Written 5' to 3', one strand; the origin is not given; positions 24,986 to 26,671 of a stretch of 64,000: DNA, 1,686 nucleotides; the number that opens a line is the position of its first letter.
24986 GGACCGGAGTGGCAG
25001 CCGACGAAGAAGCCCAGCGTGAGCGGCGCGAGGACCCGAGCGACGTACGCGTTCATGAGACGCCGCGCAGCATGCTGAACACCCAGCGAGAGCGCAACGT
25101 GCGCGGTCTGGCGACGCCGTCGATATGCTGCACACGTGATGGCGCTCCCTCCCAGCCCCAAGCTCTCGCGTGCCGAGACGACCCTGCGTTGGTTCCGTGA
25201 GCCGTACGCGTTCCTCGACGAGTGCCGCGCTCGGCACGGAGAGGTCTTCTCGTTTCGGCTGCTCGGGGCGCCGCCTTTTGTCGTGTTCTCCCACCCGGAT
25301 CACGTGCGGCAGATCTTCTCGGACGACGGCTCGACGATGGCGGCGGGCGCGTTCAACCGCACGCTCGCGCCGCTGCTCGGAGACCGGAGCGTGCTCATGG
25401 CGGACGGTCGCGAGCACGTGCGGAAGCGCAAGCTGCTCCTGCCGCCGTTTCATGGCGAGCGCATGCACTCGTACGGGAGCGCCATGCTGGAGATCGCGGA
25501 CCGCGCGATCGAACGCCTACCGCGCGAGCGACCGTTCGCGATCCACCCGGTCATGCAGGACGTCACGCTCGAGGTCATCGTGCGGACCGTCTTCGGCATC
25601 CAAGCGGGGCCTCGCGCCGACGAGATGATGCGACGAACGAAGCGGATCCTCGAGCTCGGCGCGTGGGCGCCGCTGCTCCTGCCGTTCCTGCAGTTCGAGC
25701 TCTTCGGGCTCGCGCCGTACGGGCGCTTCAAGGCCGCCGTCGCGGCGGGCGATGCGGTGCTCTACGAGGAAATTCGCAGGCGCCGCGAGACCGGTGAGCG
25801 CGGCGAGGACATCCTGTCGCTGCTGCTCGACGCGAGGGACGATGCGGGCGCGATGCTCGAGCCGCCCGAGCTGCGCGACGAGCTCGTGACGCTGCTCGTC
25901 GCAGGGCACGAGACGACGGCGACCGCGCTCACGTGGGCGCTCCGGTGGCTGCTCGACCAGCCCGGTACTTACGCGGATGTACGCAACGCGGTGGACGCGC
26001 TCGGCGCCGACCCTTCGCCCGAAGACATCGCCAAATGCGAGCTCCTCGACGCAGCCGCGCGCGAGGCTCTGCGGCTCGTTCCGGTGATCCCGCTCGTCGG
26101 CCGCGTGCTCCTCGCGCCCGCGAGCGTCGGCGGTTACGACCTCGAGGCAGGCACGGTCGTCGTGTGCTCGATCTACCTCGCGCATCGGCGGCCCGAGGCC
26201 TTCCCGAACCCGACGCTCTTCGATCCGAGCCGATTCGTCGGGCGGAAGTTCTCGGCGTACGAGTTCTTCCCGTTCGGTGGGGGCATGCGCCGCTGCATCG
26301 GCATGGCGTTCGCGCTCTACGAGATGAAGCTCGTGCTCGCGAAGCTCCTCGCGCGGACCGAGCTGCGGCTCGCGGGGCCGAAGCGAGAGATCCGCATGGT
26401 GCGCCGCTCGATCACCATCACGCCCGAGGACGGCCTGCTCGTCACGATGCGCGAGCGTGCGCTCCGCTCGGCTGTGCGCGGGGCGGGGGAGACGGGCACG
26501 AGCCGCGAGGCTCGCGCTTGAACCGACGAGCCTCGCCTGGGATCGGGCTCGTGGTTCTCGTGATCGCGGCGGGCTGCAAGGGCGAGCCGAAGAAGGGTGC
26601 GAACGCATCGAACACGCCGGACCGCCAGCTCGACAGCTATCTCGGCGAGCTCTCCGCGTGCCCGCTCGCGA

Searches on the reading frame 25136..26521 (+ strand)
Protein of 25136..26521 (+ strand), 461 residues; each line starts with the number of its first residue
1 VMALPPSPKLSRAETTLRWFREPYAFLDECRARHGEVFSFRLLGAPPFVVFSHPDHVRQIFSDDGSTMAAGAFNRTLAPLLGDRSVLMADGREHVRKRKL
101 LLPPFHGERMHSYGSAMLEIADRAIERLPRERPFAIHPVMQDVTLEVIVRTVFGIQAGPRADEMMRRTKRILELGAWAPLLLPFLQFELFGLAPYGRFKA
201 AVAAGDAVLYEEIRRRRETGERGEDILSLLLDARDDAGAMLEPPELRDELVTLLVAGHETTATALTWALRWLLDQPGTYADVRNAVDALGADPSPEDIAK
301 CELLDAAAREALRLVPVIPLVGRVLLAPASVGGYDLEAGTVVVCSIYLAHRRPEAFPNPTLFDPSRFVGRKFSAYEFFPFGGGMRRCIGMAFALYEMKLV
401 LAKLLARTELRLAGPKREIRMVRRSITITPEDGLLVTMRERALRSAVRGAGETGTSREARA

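Call 21: search_protein_families(library=pfam, proteins=[window:25136-26521:+], max_evalue=0.0001)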
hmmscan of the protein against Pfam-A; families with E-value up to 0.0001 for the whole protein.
window:25136-26521:+ (461 aa): 1 family
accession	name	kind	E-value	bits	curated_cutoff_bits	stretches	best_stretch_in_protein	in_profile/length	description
PF00067.27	p450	-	5.1e-70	236.9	22.8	1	21-416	20-440/462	Cytochrome P450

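Call 33: search_solved_structures(query=window:25136-26521:+, max_evalue=1e-10)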
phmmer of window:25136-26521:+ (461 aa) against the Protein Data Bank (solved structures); distinct sequences matched with E-value up to 1e-10: 317 (the best 60 are shown).
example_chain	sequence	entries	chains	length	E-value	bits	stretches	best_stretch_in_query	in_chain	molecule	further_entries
3dbg_A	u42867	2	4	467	1.3e-39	139.4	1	18-435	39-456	Putative cytochrome P450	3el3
6mcw_A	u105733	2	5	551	2.4e-38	135.3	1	17-454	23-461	Cytochrome P450 51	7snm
7wzl_A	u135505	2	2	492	5.8e-38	134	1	21-416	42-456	Putative cytochrome P450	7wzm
7jj1_A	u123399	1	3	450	1.6e-37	132.6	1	17-441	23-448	Cytochrome P450 51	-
6mi0_A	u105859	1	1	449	1.8e-37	132.4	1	17-441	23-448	Cytochrome P450 51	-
6c93_A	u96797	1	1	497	1.5e-36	129.3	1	50-415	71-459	Cytochrome P450 4B1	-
5t6q_A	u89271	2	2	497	7.5e-36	127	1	50-415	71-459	Cytochrome P450 4B1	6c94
6l8i_A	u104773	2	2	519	1.2e-34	123.1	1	211-442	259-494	Protein LUTEIN DEFICIENT 5, chloroplastic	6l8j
6j94_A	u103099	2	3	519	1.2e-34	123.1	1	211-442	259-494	Protein LUTEIN DEFICIENT 5, chloroplastic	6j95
7f3h_A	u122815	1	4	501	1.3e-33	119.7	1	96-441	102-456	Bifunctional cytochrome P450/NADPH--P450 reductase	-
5veu_A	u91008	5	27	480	1.3e-33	119.7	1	16-408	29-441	Cytochrome P450 3A5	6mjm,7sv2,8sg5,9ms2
7lad_A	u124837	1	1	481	1.3e-33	119.6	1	16-408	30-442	Cytochrome P450 3A5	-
2ve3_A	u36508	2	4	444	3.7e-33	118.1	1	29-435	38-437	PUTATIVE CYTOCHROME P450 120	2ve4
9wat_A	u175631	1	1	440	5.5e-33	117.6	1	18-414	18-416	Cytochrome P450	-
7f3w_A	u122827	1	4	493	6.5e-33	117.3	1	96-441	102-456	cytochrome P450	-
8gk3_A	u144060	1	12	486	1.2e-32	116.4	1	20-409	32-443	Cytochrome P450 3A7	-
4d6z_A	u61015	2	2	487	1.5e-32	116.1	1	25-409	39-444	CYTOCHROME P450 3A4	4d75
7mk8_A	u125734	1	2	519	1.7e-32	116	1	20-409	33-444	Isoform 2 of Cytochrome P450 3A7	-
7kvk_A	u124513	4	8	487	2.5e-32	115.4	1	25-409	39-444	Cytochrome P450 3A4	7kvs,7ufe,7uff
9yk4_A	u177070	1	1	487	2.9e-32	115.2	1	25-411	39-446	Cytochrome P450 3A4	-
6ma7_A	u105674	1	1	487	2.9e-32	115.2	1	25-409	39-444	Cytochrome P450 3A4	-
4ny4_A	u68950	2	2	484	3.9e-32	114.8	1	25-409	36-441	Cytochrome P450 3A4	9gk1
1w0e_A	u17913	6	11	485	3.9e-32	114.8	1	25-409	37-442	CYTOCHROME P450 3A4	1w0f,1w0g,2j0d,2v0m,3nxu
1tqn_A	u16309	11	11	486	4e-32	114.8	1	25-409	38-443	cytochrome P450 3A4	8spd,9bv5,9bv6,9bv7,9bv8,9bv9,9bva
7lxl_A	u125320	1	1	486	4e-32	114.8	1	25-409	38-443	Cytochrome P450 3A4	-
3tjs_A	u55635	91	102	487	4e-32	114.8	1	25-409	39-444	Cytochrome P450 3A4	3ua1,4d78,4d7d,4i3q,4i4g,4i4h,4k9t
5vcd_A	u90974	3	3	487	1.4e-31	113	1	21-411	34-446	Cytochrome P450 3A4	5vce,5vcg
7tef_A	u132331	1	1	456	2.6e-29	105.5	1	20-421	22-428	Cytochrome P450 51B1 Cyp51B1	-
2q9f_A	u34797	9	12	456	5.1e-28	101.2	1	132-444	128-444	Cytochrome P450 46A1 | Cholesterol 24-hydroxylase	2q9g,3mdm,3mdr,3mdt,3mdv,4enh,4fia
8hkj_A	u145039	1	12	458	5.3e-27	97.9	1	32-432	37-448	Bifunctional cytochrome P450/NADPH--P450 reductase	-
8q2f_A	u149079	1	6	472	1.9e-26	96.1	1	211-433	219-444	Bifunctional cytochrome P450/NADPH--P450 reductase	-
4r20_A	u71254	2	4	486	2e-26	95.9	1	16-409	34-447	Cytochrome P450 family 17 polypeptide 2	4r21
1u13_A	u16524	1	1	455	2.6e-26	95.6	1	20-423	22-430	Cytochrome P450 51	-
1zoa_A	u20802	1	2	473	6.8e-26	94.2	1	211-439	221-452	Bifunctional P-450:NADPH-P450 reductase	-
1e9x_A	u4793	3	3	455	9.1e-26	93.8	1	20-423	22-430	CYTOCHROME P450 51-LIKE RV0764C | CYTOCHROME P450 51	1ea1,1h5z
2w0a_A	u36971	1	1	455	9.3e-26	93.8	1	20-423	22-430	CYTOCHROME P450 51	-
1x8v_A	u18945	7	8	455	1.3e-25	93.3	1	20-423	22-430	Cytochrome P450 51 | STEROL 14ALPHA-DEMETHYLASE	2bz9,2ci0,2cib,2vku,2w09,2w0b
9l7u_A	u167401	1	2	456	1.3e-25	93.3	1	211-434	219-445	Bifunctional cytochrome P450/NADPH--P450 reductase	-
8qze_A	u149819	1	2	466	1.6e-25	93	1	211-431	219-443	Bifunctional cytochrome P450/NADPH--P450 reductase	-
6h1t_A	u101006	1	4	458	1.6e-25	93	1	211-436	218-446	Bifunctional cytochrome P450/NADPH--P450 reductase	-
4kf2_A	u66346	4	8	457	1.7e-25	92.9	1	211-435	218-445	Bifunctional P-450/NADPH-P450 reductase | Bifunctional cytochrome P450/NADPH--P450 reductase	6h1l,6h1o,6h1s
4key_A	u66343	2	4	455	1.7e-25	92.9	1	211-434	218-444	Bifunctional P-450/NADPH-P450 reductase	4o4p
6hn8_A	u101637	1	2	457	1.8e-25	92.9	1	211-434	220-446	Bifunctional cytochrome P450/NADPH--P450 reductase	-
5og9_A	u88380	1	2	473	1.8e-25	92.8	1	211-439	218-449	Bifunctional cytochrome P450/NADPH--P450 reductase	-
7wy3_A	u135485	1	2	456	1.9e-25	92.7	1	211-434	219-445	Bifunctional cytochrome P450/NADPH--P450 reductase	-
3kx3_A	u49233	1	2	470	2.1e-25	92.6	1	211-439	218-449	Bifunctional P-450/NADPH-P450 reductase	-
7y9l_A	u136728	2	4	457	2.1e-25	92.6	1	211-435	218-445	Bifunctional cytochrome P450/NADPH--P450 reductase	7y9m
5b2u_A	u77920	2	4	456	2.3e-25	92.5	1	211-434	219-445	Bifunctional cytochrome P450/NADPH--P450 reductase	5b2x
1fag_A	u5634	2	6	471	2.4e-25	92.4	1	211-439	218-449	CYTOCHROME P450 BM-3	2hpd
2ij2_A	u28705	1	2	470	2.4e-25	92.4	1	211-439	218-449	Cytochrome P450 BM3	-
3ben_A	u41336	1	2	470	2.4e-25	92.4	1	211-439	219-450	Cytochrome P450 102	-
1jpz_A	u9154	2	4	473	2.4e-25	92.4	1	211-439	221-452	BIFUNCTIONAL P-450:NADPH-P450 REDUCTASE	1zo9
7wde_A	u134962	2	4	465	2.5e-25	92.3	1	211-436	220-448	Bifunctional cytochrome P450/NADPH--P450 reductase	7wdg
9l7s_A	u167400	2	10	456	2.6e-25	92.3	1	211-434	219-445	Bifunctional cytochrome P450/NADPH--P450 reductase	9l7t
3npl_A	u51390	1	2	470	2.6e-25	92.3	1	211-436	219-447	Bifunctional P-450/NADPH-P450 reductase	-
3cbd_A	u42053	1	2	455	2.7e-25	92.3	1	211-434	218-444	Bifunctional P-450/NADPH-P450 reductase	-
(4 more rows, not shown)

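Call 35: search_protein_families(library=ncbifam, proteins=[window:25136-26521:+], max_evalue=1e-10)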
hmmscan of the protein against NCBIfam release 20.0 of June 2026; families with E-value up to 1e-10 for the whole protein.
window:25136-26521:+ (461 aa): 7 families
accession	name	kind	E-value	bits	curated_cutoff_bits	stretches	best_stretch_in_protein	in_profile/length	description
NF051859.1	AlbFlvMonOxTrpSyn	equivalog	5.3e-52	176.9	700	1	17-435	35-452/457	bifunctional albaflavenone monooxygenase/terpene synthase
NF050147.1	aminopyruv_ApyO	equivalog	5.5e-51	173.6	525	1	54-457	44-439/444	RiPP biosynthesis cytochrome P450 ApyO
NF045812.1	PentlenOxigase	equivalog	1.5e-43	149.3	800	1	17-430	17-430/444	pentalenene oxygenase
TIGR04538.1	P450_cycloAA_1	subfamily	1.8e-23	83.1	500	1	213-407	185-365/395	cytochrome P450, cyclodipeptide synthase-associated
NF053744.1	FAProxCypCBc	equivalog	6.9e-17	61.1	600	0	307-436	279-410/416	CYP152 family fatty-acid peroxygenase CypC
NF045816.1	PentlenlactSyn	equivalog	1.5e-13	50.2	700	1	213-427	192-386/396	pentalenolactone synthase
TIGR04515.1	P450_rel_GT_act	subfamily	2.2e-12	47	343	1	197-369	192-325/386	P450-derived glycosyltransferase activator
